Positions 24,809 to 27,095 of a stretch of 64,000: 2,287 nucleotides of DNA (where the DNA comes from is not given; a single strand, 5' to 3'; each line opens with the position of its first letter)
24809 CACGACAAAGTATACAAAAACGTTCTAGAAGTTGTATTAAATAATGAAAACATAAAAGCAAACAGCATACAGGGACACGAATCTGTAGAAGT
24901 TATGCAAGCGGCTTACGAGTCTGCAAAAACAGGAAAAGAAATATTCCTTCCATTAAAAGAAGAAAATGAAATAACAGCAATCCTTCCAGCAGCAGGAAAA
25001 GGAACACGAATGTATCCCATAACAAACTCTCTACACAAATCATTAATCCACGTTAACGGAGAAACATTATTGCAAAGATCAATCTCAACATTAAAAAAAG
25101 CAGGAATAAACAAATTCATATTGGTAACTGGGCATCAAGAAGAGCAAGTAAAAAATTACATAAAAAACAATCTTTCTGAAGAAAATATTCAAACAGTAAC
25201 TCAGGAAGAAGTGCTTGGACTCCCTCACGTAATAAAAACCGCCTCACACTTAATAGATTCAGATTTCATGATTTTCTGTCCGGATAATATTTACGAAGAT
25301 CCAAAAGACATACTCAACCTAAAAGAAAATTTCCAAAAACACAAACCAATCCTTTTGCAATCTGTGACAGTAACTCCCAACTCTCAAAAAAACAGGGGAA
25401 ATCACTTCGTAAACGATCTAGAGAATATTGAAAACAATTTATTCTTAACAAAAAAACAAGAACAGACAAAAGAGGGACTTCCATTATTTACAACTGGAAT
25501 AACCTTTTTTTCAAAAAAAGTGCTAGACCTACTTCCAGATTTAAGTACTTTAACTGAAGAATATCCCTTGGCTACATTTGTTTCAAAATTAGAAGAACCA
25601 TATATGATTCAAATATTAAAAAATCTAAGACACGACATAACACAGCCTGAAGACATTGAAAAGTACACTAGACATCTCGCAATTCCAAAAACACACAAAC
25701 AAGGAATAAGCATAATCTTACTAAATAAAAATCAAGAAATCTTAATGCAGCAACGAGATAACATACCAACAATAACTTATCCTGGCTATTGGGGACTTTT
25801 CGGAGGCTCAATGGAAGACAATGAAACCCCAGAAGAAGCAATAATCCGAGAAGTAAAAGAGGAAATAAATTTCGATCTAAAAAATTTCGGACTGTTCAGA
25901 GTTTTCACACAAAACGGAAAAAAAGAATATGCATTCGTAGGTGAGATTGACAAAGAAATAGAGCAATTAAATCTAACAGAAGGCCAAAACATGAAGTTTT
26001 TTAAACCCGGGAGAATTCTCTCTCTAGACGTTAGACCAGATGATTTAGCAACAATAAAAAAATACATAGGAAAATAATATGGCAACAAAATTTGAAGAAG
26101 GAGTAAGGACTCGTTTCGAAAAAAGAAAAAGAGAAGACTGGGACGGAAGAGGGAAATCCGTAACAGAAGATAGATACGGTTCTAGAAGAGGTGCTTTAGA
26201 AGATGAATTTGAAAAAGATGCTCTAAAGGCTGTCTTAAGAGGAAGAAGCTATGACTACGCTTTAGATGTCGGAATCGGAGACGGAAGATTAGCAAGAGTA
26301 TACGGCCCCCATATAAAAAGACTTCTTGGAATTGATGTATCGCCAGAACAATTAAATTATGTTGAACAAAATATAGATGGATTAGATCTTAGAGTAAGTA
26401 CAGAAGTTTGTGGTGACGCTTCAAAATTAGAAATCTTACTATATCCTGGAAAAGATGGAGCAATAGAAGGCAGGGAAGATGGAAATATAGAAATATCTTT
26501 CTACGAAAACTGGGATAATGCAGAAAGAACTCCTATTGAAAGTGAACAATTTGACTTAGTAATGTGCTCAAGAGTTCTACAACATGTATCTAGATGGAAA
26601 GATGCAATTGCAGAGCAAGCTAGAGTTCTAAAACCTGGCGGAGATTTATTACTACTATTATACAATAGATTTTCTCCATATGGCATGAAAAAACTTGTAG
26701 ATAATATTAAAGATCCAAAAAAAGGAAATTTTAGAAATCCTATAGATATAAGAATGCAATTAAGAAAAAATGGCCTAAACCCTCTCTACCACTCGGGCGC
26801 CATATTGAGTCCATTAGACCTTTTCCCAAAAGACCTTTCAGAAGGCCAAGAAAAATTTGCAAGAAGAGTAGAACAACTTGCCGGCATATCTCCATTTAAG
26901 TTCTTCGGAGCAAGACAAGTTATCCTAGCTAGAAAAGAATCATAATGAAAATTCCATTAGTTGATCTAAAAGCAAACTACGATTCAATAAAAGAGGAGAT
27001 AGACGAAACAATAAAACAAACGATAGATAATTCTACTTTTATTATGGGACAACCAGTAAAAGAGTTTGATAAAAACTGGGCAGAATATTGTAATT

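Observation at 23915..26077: Three-domain fusion: Gfo/Idh/MocA oxidoreductase + NDP-sugar pyrophosphorylase-like + NUDIX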

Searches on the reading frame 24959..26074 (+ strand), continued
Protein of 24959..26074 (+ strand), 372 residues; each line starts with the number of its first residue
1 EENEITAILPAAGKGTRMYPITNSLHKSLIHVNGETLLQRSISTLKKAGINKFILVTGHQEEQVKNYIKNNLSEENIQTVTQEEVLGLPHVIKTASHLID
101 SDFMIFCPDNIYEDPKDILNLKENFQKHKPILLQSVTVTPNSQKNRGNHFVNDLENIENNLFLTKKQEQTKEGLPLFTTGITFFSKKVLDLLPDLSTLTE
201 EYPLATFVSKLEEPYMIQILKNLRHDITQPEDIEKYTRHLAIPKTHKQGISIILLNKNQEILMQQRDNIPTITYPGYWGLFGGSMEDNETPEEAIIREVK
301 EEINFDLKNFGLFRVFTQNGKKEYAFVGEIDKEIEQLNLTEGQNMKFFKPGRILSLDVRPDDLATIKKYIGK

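Call 65: search_protein_families(library=pfam, proteins=[L038:2580-3794:+, L038:3878-4342:+, L038:4345-5787:-, L038:8130-9311:+, L038:9331-10407:-, L012:2902-4335:+, L012:1062-2663:-, L020:7193-8650:+], max_evalue=0.0001)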
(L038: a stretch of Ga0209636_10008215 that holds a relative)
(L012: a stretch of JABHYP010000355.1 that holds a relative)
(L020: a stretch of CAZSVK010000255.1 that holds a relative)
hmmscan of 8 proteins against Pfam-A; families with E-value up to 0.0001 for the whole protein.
L038:2580-3794:+ (405 aa): 2 families
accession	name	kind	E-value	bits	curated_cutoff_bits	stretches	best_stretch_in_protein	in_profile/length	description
PF00155.27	Aminotran_1_2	-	3.7e-38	132.1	19.7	1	50-395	18-361/361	Aminotransferase class I and II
PF12897.13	Asp_aminotransf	-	1.3e-06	28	27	1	124-377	128-387/421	Aspartate amino-transferase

L038:3878-4342:+ (155 aa): 2 families
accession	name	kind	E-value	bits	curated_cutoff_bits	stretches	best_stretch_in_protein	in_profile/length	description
PF00383.29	dCMP_cyt_deam_1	-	1.6e-24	86.2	25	1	9-126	3-100/102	Cytidine and deoxycytidylate deaminase zinc-binding region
PF14437.12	MafB19-deam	-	5.7e-19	68.9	27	1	10-145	4-119/142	MafB19-like deaminase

L038:4345-5787:- (481 aa): 3 families
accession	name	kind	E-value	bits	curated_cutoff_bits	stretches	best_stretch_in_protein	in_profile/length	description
PF13607.11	Succ_CoA_lig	-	4.2e-51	172.7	27.4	1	175-312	1-138/138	Succinyl-CoA ligase like flavodoxin domain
PF13380.12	CoA_binding_2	-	1.5e-25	90.3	22.8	1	29-155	1-115/116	CoA binding domain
PF02629.25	CoA_binding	-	2.5e-10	41.4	22.3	1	27-117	2-95/97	CoA binding domain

L038:8130-9311:+ (394 aa): 3 families
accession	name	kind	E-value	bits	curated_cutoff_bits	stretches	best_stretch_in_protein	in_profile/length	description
PF00534.26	Glycos_transf_1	-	1.3e-19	70.9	26.4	1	194-367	3-170/172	Glycosyl transferases group 1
PF13692.12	Glyco_trans_1_4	-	3.2e-16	60.3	27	1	208-354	3-141/142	Glycosyl transferases group 1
PF13524.12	Glyco_trans_1_2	-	2.6e-07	31.1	25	1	228-383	9-142/144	Glycosyl transferase-like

L038:9331-10407:- (359 aa): 2 families
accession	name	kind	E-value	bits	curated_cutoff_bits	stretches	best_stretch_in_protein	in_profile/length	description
PF12698.13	ABC2_membrane_3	-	4.5e-45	154.7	31.6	1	2-351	5-346/347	ABC-2 family transporter protein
PF01061.29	ABC2_membrane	-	1e-26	94.3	26.9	1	147-324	51-210/211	ABC-2 type transporter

L012:2902-4335:+ (478 aa): 1 family
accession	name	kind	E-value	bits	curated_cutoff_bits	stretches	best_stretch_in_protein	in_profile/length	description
PF04015.17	DUF362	-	1.6e-19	71.2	24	1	119-408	2-198/200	Domain of unknown function (DUF362)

L012:1062-2663:- (534 aa): 1 family
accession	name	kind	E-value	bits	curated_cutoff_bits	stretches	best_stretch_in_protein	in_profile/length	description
PF04015.17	DUF362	-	4e-14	53.6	24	1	93-356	1-197/200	Domain of unknown function (DUF362)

L020:7193-8650:+ (486 aa): 3 families
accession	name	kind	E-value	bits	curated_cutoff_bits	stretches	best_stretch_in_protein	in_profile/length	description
PF00293.34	NUDIX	-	4.5e-13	49.8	21.1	1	353-420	3-65/134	NUDIX domain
PF12804.13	NTP_transf_3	-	3.3e-11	44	27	1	119-250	5-127/160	MobA-like NTP transferase domain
PF00483.29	NTP_transferase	-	3.9e-05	23.8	21.2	1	120-227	7-117/245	Nucleotidyl transferase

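Call 81: predict_structure(alignment_id=A4)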
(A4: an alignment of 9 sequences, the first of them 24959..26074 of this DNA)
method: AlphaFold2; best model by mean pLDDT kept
length: 372 residues; sequences in the alignment: 9
mean_pLDDT: 64.4   pTM: 0.66
mean pLDDT of the five models: 64.4, 58.2, 53.4, 52.7, 52.3
residues with pLDDT >= 90: 14; 70-90: 141; 50-70: 129; < 50: 88
segments of 3 or more residues with pLDDT < 50: 130-179, 226-234, 236-238, 240-244, 269-275, 341-346
pLDDT, mean of each block of 10 residues (from residue 1): 77 66 80 80 88 88 88 82 73 86 82 70 66 28 35 44 35 42 80 62 56 59 47 48 51 67 66 50 74 81 74 68 72 57 47 61 59 39
secondary structure, 60 per line:
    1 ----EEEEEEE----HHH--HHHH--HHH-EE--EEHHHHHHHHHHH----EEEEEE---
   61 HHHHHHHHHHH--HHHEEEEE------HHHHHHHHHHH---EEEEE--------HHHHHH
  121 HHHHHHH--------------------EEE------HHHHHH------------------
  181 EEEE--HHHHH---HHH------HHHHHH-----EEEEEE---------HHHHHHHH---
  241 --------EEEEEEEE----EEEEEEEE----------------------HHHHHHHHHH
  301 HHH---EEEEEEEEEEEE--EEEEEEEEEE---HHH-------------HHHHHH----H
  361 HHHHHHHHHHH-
elements in order: E5-11 H21-24 H37-47 E52-57 H61-71 E77-81 H88-98 E102-106 H115-127 E148-150 H157-162 E181-184 H187-191 H204-209 E215-220 H230-237 E249-256 E261-268 H291-303 E307-318 E321-330 H350-355 H360-371
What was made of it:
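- On Nudix hydrolases (PF00293): The stand-alone NT-NUDIX model was too poor (pLDDT 64) for a fold search (call 81).
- Tried and rejected: The second AF2 model (NT-NUDIX alone, 9 sequences) was too poor to use (call 81).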

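Call 89: find_encoding_contigs(protein=P0322, flank=6000, max_places=2)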
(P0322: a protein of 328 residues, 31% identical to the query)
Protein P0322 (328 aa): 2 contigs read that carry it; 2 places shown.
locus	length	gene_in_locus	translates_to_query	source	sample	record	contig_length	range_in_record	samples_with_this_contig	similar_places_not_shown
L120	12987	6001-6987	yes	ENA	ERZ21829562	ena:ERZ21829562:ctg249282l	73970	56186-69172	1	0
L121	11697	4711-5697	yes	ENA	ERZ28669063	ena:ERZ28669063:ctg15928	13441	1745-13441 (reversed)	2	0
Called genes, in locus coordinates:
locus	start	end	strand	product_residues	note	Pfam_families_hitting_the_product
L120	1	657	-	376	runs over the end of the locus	PF00155:Aminotran_1_2, PF01041:DegT_DnrJ_EryC1, PF01212:Beta_elim_lyase (weak)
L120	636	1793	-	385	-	PF13439:Glyco_transf_4, PF13579:Glyco_trans_4_4, PF13692:Glyco_trans_1_4 (weak)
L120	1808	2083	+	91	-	-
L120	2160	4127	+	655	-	PF13522:GATase_6, PF13537:GATase_7, PF00733:Asn_synthase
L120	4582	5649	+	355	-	PF01408:GFO_IDH_MocA, PF22725:GFO_IDH_MocA_C3, PF02894:GFO_IDH_MocA_C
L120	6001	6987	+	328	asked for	PF00293:NUDIX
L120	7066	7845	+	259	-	PF00551:Formyl_trans_N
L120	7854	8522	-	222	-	PF01695:IstB_IS21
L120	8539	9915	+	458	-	PF00665:rve (weak), PF22483:Mu-transpos_C_2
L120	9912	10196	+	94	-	PF01695:IstB_IS21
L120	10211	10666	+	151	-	PF01695:IstB_IS21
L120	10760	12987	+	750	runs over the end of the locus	PF14236:DruA, PF14706:Tnp_DNA_bind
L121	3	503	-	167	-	?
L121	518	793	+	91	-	-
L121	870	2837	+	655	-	PF13522:GATase_6, PF13537:GATase_7, PF00733:Asn_synthase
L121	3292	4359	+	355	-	PF01408:GFO_IDH_MocA, PF22725:GFO_IDH_MocA_C3, PF02894:GFO_IDH_MocA_C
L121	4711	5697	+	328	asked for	PF00293:NUDIX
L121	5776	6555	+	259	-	PF00551:Formyl_trans_N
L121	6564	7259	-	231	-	PF01695:IstB_IS21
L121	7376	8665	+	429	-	PF00665:rve (weak), PF22483:Mu-transpos_C_2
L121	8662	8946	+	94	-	PF01695:IstB_IS21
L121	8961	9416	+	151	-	PF01695:IstB_IS21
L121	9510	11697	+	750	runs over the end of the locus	PF14236:DruA, PF14706:Tnp_DNA_bind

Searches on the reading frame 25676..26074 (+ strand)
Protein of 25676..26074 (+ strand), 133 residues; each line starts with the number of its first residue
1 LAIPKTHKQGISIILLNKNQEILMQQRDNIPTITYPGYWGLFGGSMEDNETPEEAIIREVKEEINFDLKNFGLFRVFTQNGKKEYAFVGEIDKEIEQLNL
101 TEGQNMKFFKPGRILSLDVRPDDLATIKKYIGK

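Call 12: search_solved_structures(query=window:25676-26074:+, max_evalue=0.01, show_alignments=3)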
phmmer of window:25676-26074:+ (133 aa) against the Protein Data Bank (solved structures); distinct sequences matched with E-value up to 0.01: 23.
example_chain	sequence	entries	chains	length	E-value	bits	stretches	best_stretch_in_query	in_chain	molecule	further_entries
3hhj_A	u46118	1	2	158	3.3e-06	30.7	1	12-85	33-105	Mutator mutT protein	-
5x1x_A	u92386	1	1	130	4.4e-06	30.3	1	14-129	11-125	Mutator mutT protein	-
3smd_A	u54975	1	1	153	4.7e-06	30.2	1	32-83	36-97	MutT/NUDIX family protein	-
3ees_A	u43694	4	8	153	1.6e-05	28.5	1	14-68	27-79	Probable pyrophosphohydrolase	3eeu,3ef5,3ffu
1sjy_A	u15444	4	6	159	1.7e-05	28.4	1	10-67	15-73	MutT/nudix family protein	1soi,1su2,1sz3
3r03_A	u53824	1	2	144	2.8e-05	27.7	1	15-70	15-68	NUDIX hydrolase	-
4kyx_A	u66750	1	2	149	5.7e-05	26.7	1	8-123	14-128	ADP-ribose pyrophosphatase MutT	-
1mut_A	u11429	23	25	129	6.2e-05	26.6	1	14-76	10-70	NUCLEOSIDE TRIPHOSPHATE PYROPHOSPHOHYDROLASE | Mutator mutT protein | 7,8-dihydro-8-oxoguanine-triphosphatase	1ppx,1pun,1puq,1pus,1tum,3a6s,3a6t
2o1c_A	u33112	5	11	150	0.00015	25.3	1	5-69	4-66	dATP pyrophosphohydrolase | Dihydroneopterin triphosphate diphosphatase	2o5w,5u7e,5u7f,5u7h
3mcf_A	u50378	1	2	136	0.0002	24.9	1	32-93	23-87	Diphosphoinositol polyphosphate phosphohydrolase 3-alpha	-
3n77_A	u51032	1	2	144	0.00024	24.7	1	18-67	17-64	Nucleoside triphosphatase nudI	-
3oga_A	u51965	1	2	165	0.00029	24.4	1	18-67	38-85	Nucleoside triphosphatase nudI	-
2duk_A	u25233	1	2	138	0.0004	24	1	31-96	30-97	MS0616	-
7nnj_A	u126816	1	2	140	0.00042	23.9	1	31-96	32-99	Diphosphoinositol polyphosphate phosphohydrolase 2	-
5ltu_A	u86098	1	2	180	0.00075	23.1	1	31-95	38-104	Diphosphoinositol polyphosphate phosphohydrolase 2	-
2qjt_B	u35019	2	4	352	0.0073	19.9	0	17-70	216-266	Nicotinamide-nucleotide adenylyltransferase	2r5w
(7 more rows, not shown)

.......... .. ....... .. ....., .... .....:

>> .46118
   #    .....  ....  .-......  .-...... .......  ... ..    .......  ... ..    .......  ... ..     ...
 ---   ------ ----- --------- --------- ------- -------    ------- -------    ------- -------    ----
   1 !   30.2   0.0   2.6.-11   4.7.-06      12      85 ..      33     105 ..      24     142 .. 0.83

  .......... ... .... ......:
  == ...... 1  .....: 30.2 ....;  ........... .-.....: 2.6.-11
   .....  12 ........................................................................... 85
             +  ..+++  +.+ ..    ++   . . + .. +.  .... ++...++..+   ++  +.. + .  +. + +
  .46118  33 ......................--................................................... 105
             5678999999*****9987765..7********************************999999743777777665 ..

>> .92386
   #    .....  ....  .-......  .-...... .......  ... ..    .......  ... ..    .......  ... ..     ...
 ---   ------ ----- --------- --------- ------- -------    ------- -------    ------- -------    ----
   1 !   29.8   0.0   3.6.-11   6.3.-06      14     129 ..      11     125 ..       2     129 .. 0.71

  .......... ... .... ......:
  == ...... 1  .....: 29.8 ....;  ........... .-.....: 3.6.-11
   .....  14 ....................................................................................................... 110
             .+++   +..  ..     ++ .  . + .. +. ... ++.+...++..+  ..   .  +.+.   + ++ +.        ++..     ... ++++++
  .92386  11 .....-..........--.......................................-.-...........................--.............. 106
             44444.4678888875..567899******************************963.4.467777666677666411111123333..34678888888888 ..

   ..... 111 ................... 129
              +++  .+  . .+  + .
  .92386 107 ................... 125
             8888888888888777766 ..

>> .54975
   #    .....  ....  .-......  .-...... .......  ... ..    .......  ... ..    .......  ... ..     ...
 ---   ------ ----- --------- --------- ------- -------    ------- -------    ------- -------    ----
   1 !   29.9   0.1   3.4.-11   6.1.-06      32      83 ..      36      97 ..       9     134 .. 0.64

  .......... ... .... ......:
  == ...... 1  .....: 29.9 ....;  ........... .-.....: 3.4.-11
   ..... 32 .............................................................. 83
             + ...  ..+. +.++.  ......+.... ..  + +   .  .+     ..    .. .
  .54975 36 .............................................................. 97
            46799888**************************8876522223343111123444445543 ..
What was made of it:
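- On Nudix hydrolases (PF00293): The best PDB matches are weak MutT-type proteins, E 3e-6 and weaker (call 12).
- Closest known: GDP-mannose mannosyl hydrolase. Different: The fused domain is MutT-like by its weak PDB matches (call 12).
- Closest known: NadM-Nudix. Same: It appears as a weak hit of the Nudix domain (call 12).
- A solved transferase-Nudix fusion, NadM-Nudix 2qjt, was a weak hit of the Nudix domain (call 12).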

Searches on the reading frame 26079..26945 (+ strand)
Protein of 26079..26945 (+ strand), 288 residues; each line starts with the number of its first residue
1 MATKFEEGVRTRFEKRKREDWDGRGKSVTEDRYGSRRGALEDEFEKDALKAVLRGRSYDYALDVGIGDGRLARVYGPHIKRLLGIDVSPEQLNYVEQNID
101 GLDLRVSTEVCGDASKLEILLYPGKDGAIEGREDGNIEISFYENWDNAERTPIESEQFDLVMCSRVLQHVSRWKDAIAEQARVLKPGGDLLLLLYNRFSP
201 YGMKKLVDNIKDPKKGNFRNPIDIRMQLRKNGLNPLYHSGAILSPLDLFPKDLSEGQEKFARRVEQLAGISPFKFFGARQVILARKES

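Call 3: search_protein_families(library=pfam, proteins=[window:26079-26945:+], max_evalue=0.01)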
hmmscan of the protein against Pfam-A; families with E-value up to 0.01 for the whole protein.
window:26079-26945:+ (288 aa): 7 families
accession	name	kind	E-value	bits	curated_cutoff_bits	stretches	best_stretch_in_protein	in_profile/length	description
PF08241.18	Methyltransf_11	-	5.7e-19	69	21.2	2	147-191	50-94/95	Methyltransferase domain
PF13649.12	Methyltransf_25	-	3e-16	60.3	27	2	146-188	53-97/97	Methyltransferase domain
PF08242.18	Methyltransf_12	-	1.7e-12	48.3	30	2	146-190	52-98/98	Methyltransferase domain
PF13489.12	Methyltransf_23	-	1.2e-11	45.1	27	1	56-235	21-161/164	Methyltransferase domain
PF13847.12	Methyltransf_31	-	5.4e-08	33.1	27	1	145-211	63-123/145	Methyltransferase domain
PF01209.24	Ubie_methyltran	-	2.5e-05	24.2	20.1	1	131-199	92-158/233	ubiE/COQ5 methyltransferase family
PF20922.3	Anamorsin_N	-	0.0059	16.8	27.1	1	143-192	37-87/163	Anamorsin, N-terminal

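Call 4: search_protein_families(library=ncbifam, proteins=[window:26079-26945:+], max_evalue=0.01)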
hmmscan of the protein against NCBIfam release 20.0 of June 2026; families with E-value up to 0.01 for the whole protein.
window:26079-26945:+ (288 aa): 23 families
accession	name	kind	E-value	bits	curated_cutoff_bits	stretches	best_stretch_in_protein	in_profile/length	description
NF045667.1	MTase_DVU1556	equivalog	8e-09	35.3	155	1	147-192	74-119/213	DVU_1556 family methyltransferase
TIGR02072.1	BioC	equivalog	1.4e-08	34.9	184.95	1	147-225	87-164/244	malonyl-ACP O-methyltransferase BioC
NF041537.1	ArsM_AhpD_UU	exception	7.8e-08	31.5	510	1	139-192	129-180/345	arsenite methyltransferase/AhpD domain selenoprotein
TIGR01934.1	MenG_MenH_UbiE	subfamily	9.2e-08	31.7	158.35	1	146-193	95-142/223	ubiquinone/menaquinone biosynthesis methyltransferase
TIGR01983.1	UbiG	equivalog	1.2e-07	31.3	102.95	1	148-197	106-156/228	bifunctional 2-polyprenyl-6-hydroxyphenol methylase/3-demethylubiquinol 3-O-methyltransferase UbiG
NF001244.0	PRK00216.1-5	equivalog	1.4e-07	31.1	216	1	139-194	102-155/236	bifunctional demethylmenaquinone methyltransferase/2-methoxy-6-polyprenyl-1,4-benzoquinol methylase UbiE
NF001240.0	PRK00216.1-1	equivalog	1.4e-07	30.8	378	1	146-208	122-184/251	bifunctional demethylmenaquinone methyltransferase/2-methoxy-6-polyprenyl-1,4-benzoquinol methylase UbiE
NF007610.0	PRK10258.1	equivalog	1.5e-06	27.8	342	0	148-190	94-136/251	malonyl-ACP O-methyltransferase BioC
NF043040.1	corrin_prot_MT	hypoth_equivalog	3e-06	26.8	180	0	59-107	43-91/216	corrinoid protein-associated methyltransferase CpaM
NF052510.1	methyltran_MpqE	exception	3.9e-06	26.4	335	1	146-207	105-166/234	methyl-plastoquinone biosynthesis methyltransferase MpqE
NF047649.1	MTase_UXPK_star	exception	5.8e-06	25.5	460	1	146-192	135-181/283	methyltransferase/UXPK-star double selenoprotein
NF041650.1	nod_mtase_NodS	equivalog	2e-05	24.4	300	0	39-97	20-78/190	nodulation methyltransferase NodS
NF001242.0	PRK00216.1-3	equivalog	2.7e-05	23.7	351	1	146-207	129-190/258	bifunctional demethylmenaquinone methyltransferase/2-methoxy-6-polyprenyl-1,4-benzoquinol methylase UbiE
NF041536.1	ArsM_DUF2284_UU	exception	4.3e-05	22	575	1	146-192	134-180/459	arsenite methyltransferase/DUF2284 domain selenoprotein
NF041675.1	sarc_dimgly_tmase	equivalog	8.4e-05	22.6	550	1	149-269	126-242/278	sarcosine/dimethylglycine N-methyltransferase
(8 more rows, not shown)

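Call 22: search_solved_structures(query=window:26079-26942:+, max_evalue=0.001)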
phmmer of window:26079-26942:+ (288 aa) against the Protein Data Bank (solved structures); distinct sequences matched with E-value up to 0.001: 9.
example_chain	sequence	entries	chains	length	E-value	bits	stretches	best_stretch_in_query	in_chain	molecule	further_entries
1xxl_A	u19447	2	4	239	1.1e-07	34.7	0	141-200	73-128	YcgJ protein | ycgJ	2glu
1vl5_A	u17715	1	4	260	1e-06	31.6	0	136-193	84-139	unknown conserved protein BH2331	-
3bus_A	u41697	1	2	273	1.3e-05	27.9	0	147-201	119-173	Methyltransferase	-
5gm1_A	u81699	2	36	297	2.2e-05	27.2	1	147-193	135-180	O-methylransferase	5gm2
8ys9_A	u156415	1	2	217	3.6e-05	26.5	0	153-198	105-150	Phosphatidylethanolamine N-methyltransferase/phosphatidyl-N-methylethanolamine N-methyltra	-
4kdr_A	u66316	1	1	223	0.00037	23.2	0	149-206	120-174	3-demethylubiquinone-9 3-methyltransferase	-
5dpm_A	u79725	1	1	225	0.00038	23.1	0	149-206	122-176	Ubiquinone biosynthesis O-methyltransferase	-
8zc8_A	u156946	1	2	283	0.00077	22.1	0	148-197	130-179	MitM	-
21zq_A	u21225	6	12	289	0.00084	22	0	148-197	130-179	MitM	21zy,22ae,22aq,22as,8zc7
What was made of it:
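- Its weak PDB hits include O-methyltransferases, so N- versus O-methylation rests only on slot equivalence (call 22).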
